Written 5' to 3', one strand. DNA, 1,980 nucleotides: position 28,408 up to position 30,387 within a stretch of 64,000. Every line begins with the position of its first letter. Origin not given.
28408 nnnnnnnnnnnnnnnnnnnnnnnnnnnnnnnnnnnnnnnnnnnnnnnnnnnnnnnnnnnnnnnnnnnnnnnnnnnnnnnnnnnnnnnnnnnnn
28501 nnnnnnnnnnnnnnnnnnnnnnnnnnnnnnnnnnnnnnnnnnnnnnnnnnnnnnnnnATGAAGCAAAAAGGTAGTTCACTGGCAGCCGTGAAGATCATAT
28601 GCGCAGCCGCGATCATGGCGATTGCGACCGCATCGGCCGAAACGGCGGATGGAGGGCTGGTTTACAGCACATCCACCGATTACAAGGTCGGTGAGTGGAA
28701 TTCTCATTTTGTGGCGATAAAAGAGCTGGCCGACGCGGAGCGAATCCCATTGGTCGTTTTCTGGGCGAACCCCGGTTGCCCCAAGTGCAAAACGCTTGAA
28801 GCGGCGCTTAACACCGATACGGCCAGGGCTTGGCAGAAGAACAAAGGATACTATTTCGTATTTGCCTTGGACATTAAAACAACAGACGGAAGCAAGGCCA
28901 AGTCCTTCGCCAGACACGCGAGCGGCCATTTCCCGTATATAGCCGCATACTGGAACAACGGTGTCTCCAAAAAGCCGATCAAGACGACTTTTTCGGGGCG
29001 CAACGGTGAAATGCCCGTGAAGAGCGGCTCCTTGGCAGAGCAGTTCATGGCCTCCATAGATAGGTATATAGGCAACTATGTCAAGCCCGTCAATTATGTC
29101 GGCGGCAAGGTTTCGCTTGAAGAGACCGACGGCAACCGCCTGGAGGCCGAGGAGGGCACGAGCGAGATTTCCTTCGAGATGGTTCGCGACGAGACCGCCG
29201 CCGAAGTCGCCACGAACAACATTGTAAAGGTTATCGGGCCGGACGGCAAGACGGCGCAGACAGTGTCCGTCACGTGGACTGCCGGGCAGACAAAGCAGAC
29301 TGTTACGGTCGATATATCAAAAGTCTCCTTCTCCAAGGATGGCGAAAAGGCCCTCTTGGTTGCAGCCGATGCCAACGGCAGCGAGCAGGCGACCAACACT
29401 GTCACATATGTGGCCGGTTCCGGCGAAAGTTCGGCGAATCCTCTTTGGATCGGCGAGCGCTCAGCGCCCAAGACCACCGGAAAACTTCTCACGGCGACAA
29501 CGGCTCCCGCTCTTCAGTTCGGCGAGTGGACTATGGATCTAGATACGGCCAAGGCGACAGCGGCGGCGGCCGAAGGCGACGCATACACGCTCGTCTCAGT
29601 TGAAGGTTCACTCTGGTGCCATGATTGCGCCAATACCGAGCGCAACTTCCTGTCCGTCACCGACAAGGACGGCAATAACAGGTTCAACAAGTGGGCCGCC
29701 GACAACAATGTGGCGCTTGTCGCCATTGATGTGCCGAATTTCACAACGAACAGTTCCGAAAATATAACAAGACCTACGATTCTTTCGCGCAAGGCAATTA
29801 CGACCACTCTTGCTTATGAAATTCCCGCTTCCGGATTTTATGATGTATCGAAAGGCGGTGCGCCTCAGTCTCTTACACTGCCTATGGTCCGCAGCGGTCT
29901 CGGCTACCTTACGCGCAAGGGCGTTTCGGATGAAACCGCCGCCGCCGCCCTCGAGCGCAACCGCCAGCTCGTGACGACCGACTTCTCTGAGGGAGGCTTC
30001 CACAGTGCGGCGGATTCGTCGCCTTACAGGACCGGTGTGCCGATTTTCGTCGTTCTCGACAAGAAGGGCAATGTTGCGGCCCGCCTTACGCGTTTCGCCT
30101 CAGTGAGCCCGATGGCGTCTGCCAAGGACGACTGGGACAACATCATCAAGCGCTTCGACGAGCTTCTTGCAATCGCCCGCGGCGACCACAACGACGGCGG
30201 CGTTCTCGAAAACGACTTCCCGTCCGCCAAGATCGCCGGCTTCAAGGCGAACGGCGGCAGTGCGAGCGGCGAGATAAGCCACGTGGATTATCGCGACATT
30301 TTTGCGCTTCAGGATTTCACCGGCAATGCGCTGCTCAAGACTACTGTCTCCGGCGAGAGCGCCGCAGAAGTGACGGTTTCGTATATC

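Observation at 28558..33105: Extracytoplasmic thioredoxin-like CxxC domain pairs in giant secreted proteins, with one paralog redox-dead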

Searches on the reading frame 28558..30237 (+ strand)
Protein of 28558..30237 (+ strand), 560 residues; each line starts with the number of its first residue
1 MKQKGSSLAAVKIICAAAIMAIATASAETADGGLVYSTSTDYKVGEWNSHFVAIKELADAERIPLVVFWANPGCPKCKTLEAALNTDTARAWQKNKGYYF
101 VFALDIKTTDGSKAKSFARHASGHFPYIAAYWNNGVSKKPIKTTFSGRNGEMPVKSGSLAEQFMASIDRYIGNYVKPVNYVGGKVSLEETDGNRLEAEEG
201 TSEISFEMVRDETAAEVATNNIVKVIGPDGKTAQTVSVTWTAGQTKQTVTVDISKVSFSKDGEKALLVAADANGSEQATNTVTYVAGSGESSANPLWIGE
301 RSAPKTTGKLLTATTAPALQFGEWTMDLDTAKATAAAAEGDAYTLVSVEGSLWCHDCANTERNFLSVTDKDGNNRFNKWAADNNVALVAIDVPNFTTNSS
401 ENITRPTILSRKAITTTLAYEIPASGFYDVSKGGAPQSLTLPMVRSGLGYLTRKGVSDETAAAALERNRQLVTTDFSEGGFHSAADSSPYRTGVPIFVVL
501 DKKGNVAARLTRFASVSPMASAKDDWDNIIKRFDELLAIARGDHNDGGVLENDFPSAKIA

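Call 16: search_solved_structures(query=window:28558-30237:+, max_evalue=1, show_alignments=3)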
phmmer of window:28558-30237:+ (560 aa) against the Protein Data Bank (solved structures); distinct sequences matched with E-value up to 1: 1.
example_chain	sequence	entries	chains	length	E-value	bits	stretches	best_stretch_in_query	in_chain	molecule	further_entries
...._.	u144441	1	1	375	0.45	12.5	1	136-183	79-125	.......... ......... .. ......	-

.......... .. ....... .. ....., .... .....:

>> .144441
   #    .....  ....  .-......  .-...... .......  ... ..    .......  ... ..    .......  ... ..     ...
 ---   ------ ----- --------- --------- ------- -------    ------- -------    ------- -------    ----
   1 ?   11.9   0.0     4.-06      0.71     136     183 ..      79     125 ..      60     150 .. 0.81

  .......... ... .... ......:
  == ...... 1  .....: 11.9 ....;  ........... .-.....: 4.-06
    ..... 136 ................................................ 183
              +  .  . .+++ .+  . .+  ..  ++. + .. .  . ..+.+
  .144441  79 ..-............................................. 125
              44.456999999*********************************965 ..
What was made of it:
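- Tried and rejected: A single-sequence phmmer search of A residues 1-560 against PDB gave only a spurious serpin hit at E=0.45 (call 16).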

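Call 17: find_homologous_proteins(query=window:28558-30237:+, max_evalue=0.001)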
Query window:28558-30237:+ (560 aa): 7 proteins with E <= 0.001 among 8000 candidates.
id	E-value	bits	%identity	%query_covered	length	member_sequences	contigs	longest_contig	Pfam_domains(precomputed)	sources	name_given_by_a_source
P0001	8.4e-161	555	52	99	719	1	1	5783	PF13098.14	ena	-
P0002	5.2e-158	545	53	94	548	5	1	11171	PF13899.13,PF13098.14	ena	-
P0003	1.7e-124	435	46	98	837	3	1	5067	PF13899.13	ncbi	ncbi:MAG: hypothetical protein ACI4RA_11420, partial [Kiritimatiellia bacterium]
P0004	3.3e-74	269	37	90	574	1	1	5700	PF13899.13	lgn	-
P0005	8.3e-73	264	41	67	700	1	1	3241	PF09479.17,PF18998.7,PF24908.1,PF05345.19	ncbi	-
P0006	4.6e-63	232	34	85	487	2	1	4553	PF13899.13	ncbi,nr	ncbi:MAG: hypothetical protein IJG13_19995, partial [Kiritimatiellae bacterium]|nr:hypothetical prot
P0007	6.5e-59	218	36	90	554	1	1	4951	PF00728.29,PF13899.13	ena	-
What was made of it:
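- Tried and rejected: The first word-indexed homolog search found only 7 fragments (call 17).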

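Call 25: search_protein_families(library=pfam, proteins=[P0001, P0003, P0004, P0005, P0006, P0007], max_evalue=0.01)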
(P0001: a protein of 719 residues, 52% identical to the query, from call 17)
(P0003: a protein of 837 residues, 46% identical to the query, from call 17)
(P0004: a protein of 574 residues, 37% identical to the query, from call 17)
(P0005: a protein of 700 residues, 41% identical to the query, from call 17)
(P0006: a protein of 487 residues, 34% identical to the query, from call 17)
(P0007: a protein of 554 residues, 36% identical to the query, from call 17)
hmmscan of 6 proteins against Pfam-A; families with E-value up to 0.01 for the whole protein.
P0001 (719 aa): 2 families
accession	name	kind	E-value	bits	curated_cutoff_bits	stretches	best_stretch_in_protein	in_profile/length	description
PF13899.12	Thioredoxin_7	-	0.00042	20.8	27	0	312-354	2-41/83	Thioredoxin-like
PF13098.12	Thioredoxin_2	-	0.0039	18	27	0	62-85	4-27/104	Thioredoxin-like domain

P0003 (837 aa): 1 family
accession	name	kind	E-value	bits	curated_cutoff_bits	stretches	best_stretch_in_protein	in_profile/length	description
PF13899.12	Thioredoxin_7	-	1.7e-06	28.5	27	1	48-110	1-62/83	Thioredoxin-like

P0004 (574 aa): 2 families
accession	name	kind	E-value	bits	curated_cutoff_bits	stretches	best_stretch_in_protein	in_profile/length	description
PF13899.12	Thioredoxin_7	-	2.2e-05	24.9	27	0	68-124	7-62/83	Thioredoxin-like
PF13098.12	Thioredoxin_2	-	0.0023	18.7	27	0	74-114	1-40/104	Thioredoxin-like domain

P0005 (700 aa): 4 families
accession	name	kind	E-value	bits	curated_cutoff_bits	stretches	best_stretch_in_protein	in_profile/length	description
PF05345.18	He_PIG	-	1.3e-12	48.4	24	1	136-201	16-93/96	Putative Ig domain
PF18998.6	Flg_new_2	-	3.9e-10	40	23.6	1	32-107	2-69/73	Divergent InlB B-repeat domain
PF24908.1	Ig_SIBA-E_2nd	-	3e-06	27.8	27.8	1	152-209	37-94/117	Integrin beta-like protein A-E, second Ig-like domain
PF09479.16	Flg_new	-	3.4e-06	27.5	27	1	29-84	1-52/65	Listeria-Bacteroides repeat domain (List_Bact_rpt)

P0006 (487 aa): 4 families
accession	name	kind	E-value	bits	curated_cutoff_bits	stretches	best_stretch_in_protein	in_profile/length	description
PF13899.12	Thioredoxin_7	-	1.6e-06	28.5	27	0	44-79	1-36/83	Thioredoxin-like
PF13098.12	Thioredoxin_2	-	0.0007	20.4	27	0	56-94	1-41/104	Thioredoxin-like domain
PF24511.1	DUF7591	-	0.00094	19.7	27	1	185-245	13-77/105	Domain of unknown function (DUF7591)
PF13462.12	Thioredoxin_4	-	0.0019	18.8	23.2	0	330-365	6-41/165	Thioredoxin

P0007 (554 aa): 2 families
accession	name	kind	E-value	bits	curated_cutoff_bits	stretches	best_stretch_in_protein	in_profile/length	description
PF00728.28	Glyco_hydro_20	-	1.7e-16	60.9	22.3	1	415-518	246-347/348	Glycosyl hydrolase family 20, catalytic domain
PF13899.12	Thioredoxin_7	-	2.9e-07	31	27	0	43-75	4-36/83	Thioredoxin-like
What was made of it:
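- On Thioredoxin superfamily (Pfam clan; Thioredoxin_7 PF13899): Domain 1 of homologs P0003, P0006 and P0007 reaches 28.5-31 bits (call 25).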

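Call 26: find_encoding_contigs(protein=P0002, flank=10000, max_places=3)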
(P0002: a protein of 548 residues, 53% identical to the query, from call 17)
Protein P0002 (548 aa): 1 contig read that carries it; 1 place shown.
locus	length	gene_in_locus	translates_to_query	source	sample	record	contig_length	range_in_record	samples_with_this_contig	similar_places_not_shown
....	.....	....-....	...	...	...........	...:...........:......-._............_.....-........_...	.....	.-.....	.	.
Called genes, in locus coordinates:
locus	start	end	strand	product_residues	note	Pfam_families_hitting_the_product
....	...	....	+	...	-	-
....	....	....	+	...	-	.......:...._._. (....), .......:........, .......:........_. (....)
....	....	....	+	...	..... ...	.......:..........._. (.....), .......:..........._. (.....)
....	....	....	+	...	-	-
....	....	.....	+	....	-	-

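Call 27: predict_structure(alignment_id=A2)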
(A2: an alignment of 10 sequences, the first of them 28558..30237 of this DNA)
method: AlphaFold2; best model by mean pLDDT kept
length: 560 residues; sequences in the alignment: 10
mean_pLDDT: 72.8   pTM: 0.54
mean pLDDT of the five models: 72.8, 70.8, 70.8, 69.6, 66.5
residues with pLDDT >= 90: 144; 70-90: 198; 50-70: 98; < 50: 120
segments of 3 or more residues with pLDDT < 50: 1-6, 15-27, 288-292, 307-313, 351-356, 396-406, 412-451, 489-492, 514-521, 544-560
pLDDT, mean of each block of 10 residues (from residue 1): 43 50 45 80 92 93 91 88 90 91 92 94 88 69 77 82 91 63 79 71 87 82 94 94 90 88 89 85 68 67 63 66 88 92 84 48 61 81 90 52 49 46 37 43 43 65 79 78 60 69 86 51 61 83 52 35
secondary structure, 60 per line:
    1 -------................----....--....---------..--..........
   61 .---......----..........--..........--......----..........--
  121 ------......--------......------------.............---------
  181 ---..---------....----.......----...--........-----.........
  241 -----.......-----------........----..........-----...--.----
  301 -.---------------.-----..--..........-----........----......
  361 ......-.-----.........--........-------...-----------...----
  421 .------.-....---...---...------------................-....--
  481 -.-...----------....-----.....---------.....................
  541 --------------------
elements in order: H8-23 E28-31 E34-37 H51-61 E65-70 H75-84 H87-96 E99-104 H109-118 E127-132 E141-146 H159-171 E195-198 E203-209 E219-226 E232-240 E246-252 E264-271 E276-285 H328-337 E343-350 H355-366 H375-382 E385-392 E414-416 H430-433 E443-445 H458-473 E497-500 E506-510 H520-540
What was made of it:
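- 28645..29091 (+): A thioredoxin-like domain 1 (residues ~30-178). CPKC at nt 28777-28788. Cis-Pro loop FPY at nt 28930-28938. AF2 pLDDT about 90 with beta-CxxC-alpha topology (call 27).
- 29110..29427 (+): A Calx-beta-like beta-sandwich spacer between the two thioredoxin domains (residues ~185-290). AF2 strands (call 27).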

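Call 29: search_protein_representatives(alignment_id=A2)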
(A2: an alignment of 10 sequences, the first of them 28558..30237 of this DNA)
Query: 10 sequences, 555 profile positions. Proteins with E-value up to 0.001 (for the whole library): 906; up to 1e-10: 597; up to 1e-30: 336. The best 150 are listed.
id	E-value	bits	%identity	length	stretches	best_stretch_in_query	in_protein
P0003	1.4e-212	724.0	-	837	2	3-549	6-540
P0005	2.4e-199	680.2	-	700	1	1-549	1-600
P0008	1.3e-197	674.5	-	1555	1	3-549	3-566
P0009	2.7e-190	650.3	-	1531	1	9-549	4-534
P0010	1.8e-188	644.3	-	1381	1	19-549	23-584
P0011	9.3e-183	625.5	-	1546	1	38-549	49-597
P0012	1.8e-182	624.5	-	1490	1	7-549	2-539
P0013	2.2e-181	620.9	-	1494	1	8-549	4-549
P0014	5.3e-173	593.3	-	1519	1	37-549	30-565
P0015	1.3e-172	592.0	-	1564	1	11-549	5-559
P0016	1.4e-172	591.9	-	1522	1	10-549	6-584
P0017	3.3e-171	587.4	-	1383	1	9-549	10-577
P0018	4.3e-171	587.0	-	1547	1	19-550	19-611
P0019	1.2e-170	585.5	-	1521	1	15-549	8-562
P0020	3.4e-169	580.7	-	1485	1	11-550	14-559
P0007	1.5e-165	568.7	-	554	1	8-508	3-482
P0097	2.4e-109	383.1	-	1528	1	40-549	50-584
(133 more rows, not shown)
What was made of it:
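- Tried and rejected: The exhaustive search showed the family is large (call 29).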

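Call 32: find_related_loci(query=A2, collection=genome_contigs, flank=10000)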
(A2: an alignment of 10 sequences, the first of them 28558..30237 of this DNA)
Query A2 (560 aa) in genome_contigs; peptide patterns used: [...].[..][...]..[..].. (x = any residue, [..] = any of these).
34 stretches matched a pattern; 28 encode a relative of the query (tblastn E <= 1e-3); 28 distinct loci.
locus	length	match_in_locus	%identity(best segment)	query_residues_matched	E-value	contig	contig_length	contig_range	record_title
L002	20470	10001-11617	56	16-555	0e+0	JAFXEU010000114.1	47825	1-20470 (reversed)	MAG: Kiritimatiellae bacterium isolate RGIG6350 Sheep_Rectum-4__c919958, whole genome shotgun sequence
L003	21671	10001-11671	54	43-559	1e-176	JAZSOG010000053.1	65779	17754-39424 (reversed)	MAG: Kiritimatiellia bacterium isolate T1900044549_TS20190015.MAGScoT_cleanbin_000036 SGB_192_k141_695059, whole genome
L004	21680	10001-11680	55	40-559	2e-171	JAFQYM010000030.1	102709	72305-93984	MAG: Kiritimatiellae bacterium isolate RGIG2266 Goat_Duodenum-3__c442, whole genome shotgun sequence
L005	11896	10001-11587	51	1-555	1e-163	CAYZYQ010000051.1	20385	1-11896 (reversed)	MAG TPA_asm: uncultured Lentisphaeraceae bacterium isolate binchicken_co370_247 genome assembly, contig: NODE_2772_lengt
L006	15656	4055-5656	51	43-555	4e-162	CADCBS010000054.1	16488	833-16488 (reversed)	uncultured bacterium isolate RUG14492 genome assembly, contig: RUG14492_asm_54, whole genome shotgun sequence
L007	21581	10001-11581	51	1-555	6e-159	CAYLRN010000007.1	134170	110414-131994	MAG TPA_asm: uncultured Lentisphaeraceae bacterium isolate SRP225648_co1_977 genome assembly, contig: NODE_109_length_13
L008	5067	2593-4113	46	12-558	3e-140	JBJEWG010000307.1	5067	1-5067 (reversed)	MAG: Kiritimatiellia bacterium isolate LOHA37_bin.013 NODE_9309_length_5067_cov_7.459896, whole genome shotgun sequence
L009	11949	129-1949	43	11-560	4e-138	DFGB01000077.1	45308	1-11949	MAG TPA_asm: Verrucomicrobia bacterium UBA3761 UBA3761_contig_6844, whole genome shotgun sequence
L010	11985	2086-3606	47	43-541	1e-131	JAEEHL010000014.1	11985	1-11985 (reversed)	MAG: Verrucomicrobia bacterium isolate Tb.RUG.121 k141_650901_flag=1_multi=12.0000_len=11985, whole genome shotgun seque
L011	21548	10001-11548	41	41-555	2e-119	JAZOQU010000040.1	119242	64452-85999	MAG: Kiritimatiellia bacterium isolate T1900045565_YK20190259.MAGScoT_cleanbin_000011 SGB_7934_k141_1029854, whole genom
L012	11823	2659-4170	52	14-537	2e-159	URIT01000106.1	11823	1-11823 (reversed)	uncultured bacterium isolate UMGS1035 genome assembly, contig: NODE_4251_length_11823_cov_41.345598, whole genome shotgu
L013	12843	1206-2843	41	1-540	4e-118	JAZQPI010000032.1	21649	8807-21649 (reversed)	MAG: Kiritimatiellia bacterium isolate T1900045239_TH20190009.MAGScoT_cleanbin_000071 SGB_5510_k141_2749792, whole genom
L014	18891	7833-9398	37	1-556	3e-98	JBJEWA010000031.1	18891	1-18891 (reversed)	MAG: Kiritimatiellia bacterium isolate LOHA43_bin.016 NODE_1534_length_18891_cov_9.377575, whole genome shotgun sequence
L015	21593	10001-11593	37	1-540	8e-92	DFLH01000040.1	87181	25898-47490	MAG TPA_asm: Verrucomicrobia bacterium UBA3624 UBA3624_contig_2613, whole genome shotgun sequence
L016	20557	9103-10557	37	43-546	6e-92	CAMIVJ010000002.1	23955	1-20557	MAG: uncultured bacterium isolate SRR12081293_bin.97_metaWRAP_v1.3_MAG genome assembly, contig: ERZ12289773.2836, whole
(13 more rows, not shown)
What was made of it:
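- All organisms identified are gut or rumen MAGs (call 32).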

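Call 33: fold_search(model_id=the predicted structure, library=pdb)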
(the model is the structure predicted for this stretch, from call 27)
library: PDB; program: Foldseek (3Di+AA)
matches with E <= 10: 1628; with E <= 0.001: 12
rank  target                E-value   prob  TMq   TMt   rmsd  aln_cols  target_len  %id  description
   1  8gul_A                4.4e-05  0.99  0.13  0.15  20.9       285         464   12  Chitin-active AA10 LPMO (GbpA) complexed with Cu(II) from Vibrio campbellii (released 2023-06-21)
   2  2xwx_A                1.6e-04  1.00  0.14  0.19  14.2       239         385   12  Vibrio cholerae colonization factor GbpA crystal structure (released 2011-11-16)
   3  2qvk                  3.0e-04  1.00  0.15  0.57   5.3       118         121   14  The second Ca2+-binding domain of the Na+-Ca2+ exchanger is essential for regulation: crystal structures and mutational  (released 2007-11-13)
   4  8f9o_A                3.8e-04  0.95  0.15  0.17  17.5       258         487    9  Dog sialic acid esterase (SIAE) (released 2024-05-29)
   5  7zgj_A                6.1e-04  1.00  0.15  0.14  11.7       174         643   10  Trypanosoma brucei gambiense ISG65 in complex with human complement component C3 (released 2023-04-05)
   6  3gin_B                6.9e-04  1.00  0.14  0.60   4.5       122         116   11  Crystal structure of E454K-CBD1 (released 2009-04-21)
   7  3gin_A                7.7e-04  1.00  0.15  0.62   4.7       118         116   12  Crystal structure of E454K-CBD1 (released 2009-04-21)
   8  8f9p_A                7.7e-04  0.90  0.15  0.17  16.5       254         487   10  Dog sialic acid esterase (SIAE) inactive mutant S128A (released 2024-05-29)
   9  8uh2_A                8.2e-04  1.00  0.15  0.14  12.3       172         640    9  Complex of C3b with the inhibitor albicin (released 2024-05-08)
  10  6ru5_A                8.2e-04  1.00  0.15  0.13  13.0       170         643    8  human complement C3 in complex with the hC3Nb1 nanobody (released 2019-08-21)
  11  2dpk                  9.7e-04  1.00  0.15  0.57   5.0       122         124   12  The Crystal Structure of the Primary Ca2+ Sensor of the Na+/Ca2+ Exchanger (released 2006-06-13)
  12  2mpv                  9.7e-04  1.00  0.14  0.39   5.8       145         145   12  Structural insight into host recognition and biofilm formation by aggregative adherence fimbriae of enteroaggregative Es (released 2014-10-29)
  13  3rb7_B                1.0e-03  1.00  0.14  0.30   4.1       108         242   12  Crystal structure of CBD12 from CALX1.2 (released 2011-11-02)
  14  2qvm                  1.0e-03  1.00  0.14  0.55   5.4       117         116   11  The second Ca2+-binding domain of the Na+-Ca2+ exchanger is essential for regulation: crystal structures and mutational  (released 2007-11-13)
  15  8wae_B                1.2e-03  1.00  0.15  0.59   4.0       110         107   12  Crystal structure of a novel porphyran-binding carbohydrate binding module (released 2024-09-11)
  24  1sen                  1.8e-03  1.00  0.17  0.62   5.4       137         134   18  Endoplasmic reticulum protein Rp19 O95881 (released 2004-07-13)
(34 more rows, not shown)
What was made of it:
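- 28645..29091 (+): Foldseek hit 1sen/ERp19 (call 33).
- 29110..29427 (+): Foldseek hits to NCX1/CALX calcium-binding domains with target-normalised TM about 0.6 (call 33).
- On Thioredoxin superfamily: Foldseek finds 1sen/ERp19 for domain 1 (call 33).
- On PDI family: The spacer is a Calx-beta-like sandwich (call 33).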

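Call 82: find_encoding_contigs(protein=P0097, flank=10000, max_places=3)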
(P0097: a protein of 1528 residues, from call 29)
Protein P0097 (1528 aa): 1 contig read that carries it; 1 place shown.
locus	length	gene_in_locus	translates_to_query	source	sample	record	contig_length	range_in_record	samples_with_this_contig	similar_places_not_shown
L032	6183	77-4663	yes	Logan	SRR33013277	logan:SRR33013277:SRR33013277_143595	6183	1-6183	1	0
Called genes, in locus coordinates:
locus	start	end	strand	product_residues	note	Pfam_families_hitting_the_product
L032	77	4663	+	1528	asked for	PF03160:Calx-beta (faint)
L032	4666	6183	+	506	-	?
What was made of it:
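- Tried and rejected: The contig holding P0097, the second cysteine-loss lineage, is too short to show its first cassette gene (call 82).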
